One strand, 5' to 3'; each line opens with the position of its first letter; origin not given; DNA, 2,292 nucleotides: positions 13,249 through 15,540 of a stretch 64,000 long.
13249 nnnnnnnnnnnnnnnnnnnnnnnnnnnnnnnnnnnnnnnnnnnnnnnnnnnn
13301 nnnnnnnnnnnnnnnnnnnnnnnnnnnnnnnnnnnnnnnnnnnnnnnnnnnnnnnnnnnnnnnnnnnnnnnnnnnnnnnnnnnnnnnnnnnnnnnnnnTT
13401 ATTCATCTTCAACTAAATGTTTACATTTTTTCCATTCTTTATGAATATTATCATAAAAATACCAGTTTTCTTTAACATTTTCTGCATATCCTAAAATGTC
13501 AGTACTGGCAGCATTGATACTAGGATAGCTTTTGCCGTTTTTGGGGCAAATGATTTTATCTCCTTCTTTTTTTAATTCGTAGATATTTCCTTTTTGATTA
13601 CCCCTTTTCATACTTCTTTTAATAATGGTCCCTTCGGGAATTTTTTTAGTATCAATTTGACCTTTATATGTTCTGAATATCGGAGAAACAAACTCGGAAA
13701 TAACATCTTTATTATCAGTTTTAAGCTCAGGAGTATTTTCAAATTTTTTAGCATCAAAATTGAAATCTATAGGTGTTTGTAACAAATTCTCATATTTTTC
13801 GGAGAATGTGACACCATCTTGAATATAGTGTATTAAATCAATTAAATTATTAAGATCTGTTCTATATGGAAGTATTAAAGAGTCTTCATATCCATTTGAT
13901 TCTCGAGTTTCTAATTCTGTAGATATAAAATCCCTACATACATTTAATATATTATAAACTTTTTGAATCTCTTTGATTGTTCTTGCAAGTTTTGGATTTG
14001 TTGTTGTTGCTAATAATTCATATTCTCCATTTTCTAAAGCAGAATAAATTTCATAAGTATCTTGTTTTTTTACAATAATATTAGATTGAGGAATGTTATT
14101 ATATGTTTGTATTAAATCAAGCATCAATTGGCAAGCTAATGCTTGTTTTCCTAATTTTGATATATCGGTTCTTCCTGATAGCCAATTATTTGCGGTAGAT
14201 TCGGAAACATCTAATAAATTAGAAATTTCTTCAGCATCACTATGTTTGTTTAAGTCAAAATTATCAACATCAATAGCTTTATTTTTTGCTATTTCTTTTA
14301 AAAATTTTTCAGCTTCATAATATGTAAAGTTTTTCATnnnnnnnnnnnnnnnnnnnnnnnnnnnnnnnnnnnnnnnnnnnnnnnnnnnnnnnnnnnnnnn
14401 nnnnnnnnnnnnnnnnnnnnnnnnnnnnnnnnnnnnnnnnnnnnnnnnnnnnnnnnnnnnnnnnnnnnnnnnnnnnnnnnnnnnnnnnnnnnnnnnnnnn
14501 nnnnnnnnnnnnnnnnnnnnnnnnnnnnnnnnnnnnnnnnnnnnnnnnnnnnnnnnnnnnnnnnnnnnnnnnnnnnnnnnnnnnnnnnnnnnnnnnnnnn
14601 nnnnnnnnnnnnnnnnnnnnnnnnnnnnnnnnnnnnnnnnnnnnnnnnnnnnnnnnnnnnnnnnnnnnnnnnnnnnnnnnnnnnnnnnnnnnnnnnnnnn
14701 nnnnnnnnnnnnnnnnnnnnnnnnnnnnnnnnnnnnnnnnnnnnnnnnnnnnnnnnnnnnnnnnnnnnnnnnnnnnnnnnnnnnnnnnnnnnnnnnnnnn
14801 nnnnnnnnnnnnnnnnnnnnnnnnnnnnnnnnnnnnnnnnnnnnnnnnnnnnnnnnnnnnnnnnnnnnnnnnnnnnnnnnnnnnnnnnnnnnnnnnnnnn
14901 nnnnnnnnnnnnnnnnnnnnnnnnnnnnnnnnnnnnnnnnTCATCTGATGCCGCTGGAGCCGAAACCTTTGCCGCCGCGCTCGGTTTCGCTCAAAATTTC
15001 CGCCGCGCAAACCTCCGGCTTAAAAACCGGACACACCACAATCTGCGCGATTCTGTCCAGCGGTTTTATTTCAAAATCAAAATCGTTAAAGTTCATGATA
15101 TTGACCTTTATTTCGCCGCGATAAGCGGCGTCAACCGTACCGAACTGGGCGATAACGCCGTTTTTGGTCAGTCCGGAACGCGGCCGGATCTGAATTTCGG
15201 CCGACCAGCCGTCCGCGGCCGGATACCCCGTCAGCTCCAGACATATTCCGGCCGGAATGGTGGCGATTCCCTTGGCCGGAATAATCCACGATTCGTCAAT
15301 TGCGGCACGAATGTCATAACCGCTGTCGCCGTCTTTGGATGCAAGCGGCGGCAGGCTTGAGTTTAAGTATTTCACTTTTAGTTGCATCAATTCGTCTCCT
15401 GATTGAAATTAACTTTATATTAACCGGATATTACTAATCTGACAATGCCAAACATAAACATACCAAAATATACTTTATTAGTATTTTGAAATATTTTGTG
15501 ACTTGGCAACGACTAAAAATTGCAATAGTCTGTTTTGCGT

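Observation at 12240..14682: AT-rich islet inserted at the 3' end of tRNA-Thr carrying fic, a ywqK-like gene and an HTH gene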

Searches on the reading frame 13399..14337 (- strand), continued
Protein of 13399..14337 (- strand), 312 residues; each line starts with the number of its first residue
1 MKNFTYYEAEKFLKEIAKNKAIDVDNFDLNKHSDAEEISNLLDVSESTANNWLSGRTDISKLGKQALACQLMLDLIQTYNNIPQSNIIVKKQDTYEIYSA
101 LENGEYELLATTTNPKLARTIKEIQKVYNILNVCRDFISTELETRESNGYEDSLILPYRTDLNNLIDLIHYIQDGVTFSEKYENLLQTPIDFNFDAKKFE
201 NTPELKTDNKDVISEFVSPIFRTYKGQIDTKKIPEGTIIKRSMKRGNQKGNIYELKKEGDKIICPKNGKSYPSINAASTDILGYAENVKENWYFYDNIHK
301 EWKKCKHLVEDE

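Call 61: search_protein_families(library=pfam, alignment_id=A4, max_evalue=0.0001)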
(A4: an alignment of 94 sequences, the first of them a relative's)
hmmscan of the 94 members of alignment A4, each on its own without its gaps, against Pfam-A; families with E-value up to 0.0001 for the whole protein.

A. member 1, L173:5001-6080:+ (359 aa): 0 families

B. families by the number of members that match (of 94 scanned): 66 families (the first 25 are shown)
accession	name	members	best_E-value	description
PF00145.23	DNA_methylase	2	7.9e-80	C-5 cytosine-specific DNA methylase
PF02086.21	MethyltransfD12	2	4.1e-60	D12 class N6 adenine-specific DNA methyltransferase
PF01555.25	N6_N4_Mtase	2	7.3e-60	DNA methylase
PF08378.17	NERD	2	1.6e-31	Nuclease-related domain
PF02661.23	Fic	2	2.2e-21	Fic/DOC family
PF01966.28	HD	2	2.8e-19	HD domain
PF01844.29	HNH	2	1.6e-14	HNH endonuclease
PF13588.12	HSDR_N_2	2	1.8e-11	Type I restriction enzyme R protein N terminus (HSDR_N)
PF05315.17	ICEA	1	1.3e-102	ICEA Protein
PF04556.18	DpnII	1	2.6e-96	DpnII restriction endonuclease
PF13023.12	HD_3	1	1.5e-57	HD domain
PF03797.25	Autotransporter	1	2.7e-53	Autotransporter beta-domain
PF14311.12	DUF4379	1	3.2e-50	Probable Treble clef zinc finger domain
PF12599.13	DUF3768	1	5e-35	Protein of unknown function (DUF3768)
PF01035.26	DNA_binding_1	1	1.8e-32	6-O-methylguanine DNA methyltransferase, DNA binding domain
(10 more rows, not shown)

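Call 62: search_protein_families(library=padloc, alignment_id=A4, max_evalue=0.00001)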
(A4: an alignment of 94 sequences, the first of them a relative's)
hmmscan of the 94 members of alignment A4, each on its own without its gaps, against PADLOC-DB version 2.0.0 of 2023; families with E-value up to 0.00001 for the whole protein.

A. member 1, L173:5001-6080:+ (359 aa): 0 families

B. families by the number of members that match (of 94 scanned): 324 families (the first 25 are shown)
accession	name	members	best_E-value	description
PDLC03279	MTase_II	4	8e-33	Type II methyltransferase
PDLC04134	mad2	3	1.3e-17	mads_2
PDLC03378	MTase_II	2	2.8e-116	Type II methyltransferase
PDLC03371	MTase_II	2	6.7e-99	Type II methyltransferase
PDLC03287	MTase_II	2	2.8e-79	Type II methyltransferase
PDLC03384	MTase_II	2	7.6e-79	Type II methyltransferase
PDLC03216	MTase_II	2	1.3e-77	Type II methyltransferase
PDLC03738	oMTase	2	1e-70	orphan methyltransferase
PDLC03234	MTase_II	2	1.8e-69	Type II methyltransferase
PDLC03272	MTase_II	2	1.8e-66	Type II methyltransferase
PDLC03302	MTase_II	2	2e-63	Type II methyltransferase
PDLC03299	MTase_II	2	3.7e-61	Type II methyltransferase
PDLC03261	MTase_II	2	6.9e-55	Type II methyltransferase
PDLC03237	MTase_II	2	2.4e-53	Type II methyltransferase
PDLC00033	DruM2|DruM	2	1.3e-52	DNA cytosine methylase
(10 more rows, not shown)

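Call 79: search_protein_families(library=pfam, alignment_id=A3, max_evalue=1)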
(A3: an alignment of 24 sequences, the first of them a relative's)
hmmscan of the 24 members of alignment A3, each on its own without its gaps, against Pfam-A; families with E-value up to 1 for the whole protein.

A. member 1, P0001 (312 aa): 2 families
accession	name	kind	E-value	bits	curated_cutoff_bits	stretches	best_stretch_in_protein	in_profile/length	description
PF21910.2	GH85_C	-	0.018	15.9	27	1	90-115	27-52/95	GH85 endohexosaminidases, C-terminal domain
PF01381.28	HTH_3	-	0.13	12.8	23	0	36-60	13-37/55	Helix-turn-helix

B. families by the number of members that match (of 24 scanned): 38 families (the first 25 are shown)
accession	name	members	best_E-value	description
PF13384.12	HTH_23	15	0.0035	Homeodomain-like domain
PF21910.2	GH85_C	14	0.0051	GH85 endohexosaminidases, C-terminal domain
PF01381.28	HTH_3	12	0.00045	Helix-turn-helix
PF12728.13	HTH_17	7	0.0073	Helix-turn-helix domain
PF08279.18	HTH_11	6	0.018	HTH domain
PF02012.26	BNR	6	0.049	BNR/Asp-box repeat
PF07453.19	NUMOD1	4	0.003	NUMOD1 domain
PF08281.18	Sigma70_r4_2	4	0.052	Sigma-70, region 4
PF07022.19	Phage_CI_repr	4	0.18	Bacteriophage CI repressor helix-turn-helix domain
PF02637.23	GatB_Yqey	3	0.00094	GatB domain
PF15943.11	YdaS_toxin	3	0.057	Bacterial toxin YdaS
PF04967.18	HTH_10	3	0.11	HTH DNA binding domain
PF13551.12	HTH_29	3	0.16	Winged helix-turn helix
PF21471.3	Reelin_subrepeat-B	2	0.0056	Reelin subrepeat B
PF18698.7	HisK_sensor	2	0.047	Histidine kinase sensor domain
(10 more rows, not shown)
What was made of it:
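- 13399..14337 (-): orf312: a 312-aa protein of a very small family, with a probable N-terminal HTH, a conserved middle domain and a variable C-terminal domain. Function unknown. HTH hits below threshold (call 79).
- On XRE/Cro-type HTH regulator (orf312): HTH_3 and HTH_23 hit residues 36-60 in 12-15 of 24 members, but all below the gathering score (best 4.5e-4) (call 79).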

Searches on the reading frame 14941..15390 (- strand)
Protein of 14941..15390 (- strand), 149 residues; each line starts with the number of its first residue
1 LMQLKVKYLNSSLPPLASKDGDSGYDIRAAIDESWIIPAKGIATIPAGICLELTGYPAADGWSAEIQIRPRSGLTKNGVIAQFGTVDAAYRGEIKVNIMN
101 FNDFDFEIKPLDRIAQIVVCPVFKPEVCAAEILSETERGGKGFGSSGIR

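Call 7: search_protein_families(library=pfam, proteins=[window:14941-15390:-], max_evalue=0.1)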
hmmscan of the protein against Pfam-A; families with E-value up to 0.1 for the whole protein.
window:14941-15390:- (149 aa): 2 families
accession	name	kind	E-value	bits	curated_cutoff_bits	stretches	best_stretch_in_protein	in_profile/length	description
PF00692.24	dUTPase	-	1.9e-22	79.9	22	1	17-147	8-129/129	dUTPase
PF22769.1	DCD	-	0.00016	22.2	27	1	68-119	97-150/153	dCTP deaminase-like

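Call 80: find_encoding_contigs(protein=window:14941-15387:-, flank=5000, max_places=10)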
Protein window:14941-15387:- (148 aa): 14 contigs read that carry it; 6 places shown.
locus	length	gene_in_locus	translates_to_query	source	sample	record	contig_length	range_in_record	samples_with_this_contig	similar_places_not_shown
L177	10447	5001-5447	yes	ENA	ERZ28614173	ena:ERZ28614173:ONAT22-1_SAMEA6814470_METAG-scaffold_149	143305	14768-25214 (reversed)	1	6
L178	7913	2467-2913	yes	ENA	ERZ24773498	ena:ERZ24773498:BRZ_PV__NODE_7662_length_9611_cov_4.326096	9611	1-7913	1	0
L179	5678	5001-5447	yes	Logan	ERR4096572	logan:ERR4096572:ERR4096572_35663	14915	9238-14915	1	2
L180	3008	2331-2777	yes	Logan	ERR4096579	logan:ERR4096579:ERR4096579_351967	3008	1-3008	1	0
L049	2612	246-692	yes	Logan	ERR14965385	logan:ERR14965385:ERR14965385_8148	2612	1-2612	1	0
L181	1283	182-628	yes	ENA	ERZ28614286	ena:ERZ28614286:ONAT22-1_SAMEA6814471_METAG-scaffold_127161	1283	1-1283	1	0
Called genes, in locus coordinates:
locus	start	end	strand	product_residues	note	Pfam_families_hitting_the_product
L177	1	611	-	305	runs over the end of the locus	PF00248:Aldo_ket_red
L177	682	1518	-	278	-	PF04794:YdjC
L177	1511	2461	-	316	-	PF00535:Glycos_transf_2, PF10111:Glyco_tranf_2_2, PF13641:Glyco_tranf_2_3 (weak)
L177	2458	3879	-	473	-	PF13231:PMT_2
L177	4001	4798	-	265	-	-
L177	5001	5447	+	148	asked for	PF00692:dUTPase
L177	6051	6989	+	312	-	-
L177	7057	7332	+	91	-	PF07661:MORN_2 (weak)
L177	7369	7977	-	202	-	PF02661:Fic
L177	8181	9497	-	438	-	PF08245:Mur_ligase_M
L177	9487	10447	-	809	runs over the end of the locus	PF00924:MS_channel_2nd, PF21082:MS_channel_3rd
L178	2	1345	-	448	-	?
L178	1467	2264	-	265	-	-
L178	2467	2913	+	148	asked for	PF00692:dUTPase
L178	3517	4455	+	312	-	-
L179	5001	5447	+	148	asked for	PF00692:dUTPase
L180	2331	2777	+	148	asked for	PF00692:dUTPase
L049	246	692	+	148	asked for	PF00692:dUTPase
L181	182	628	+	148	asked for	PF00692:dUTPase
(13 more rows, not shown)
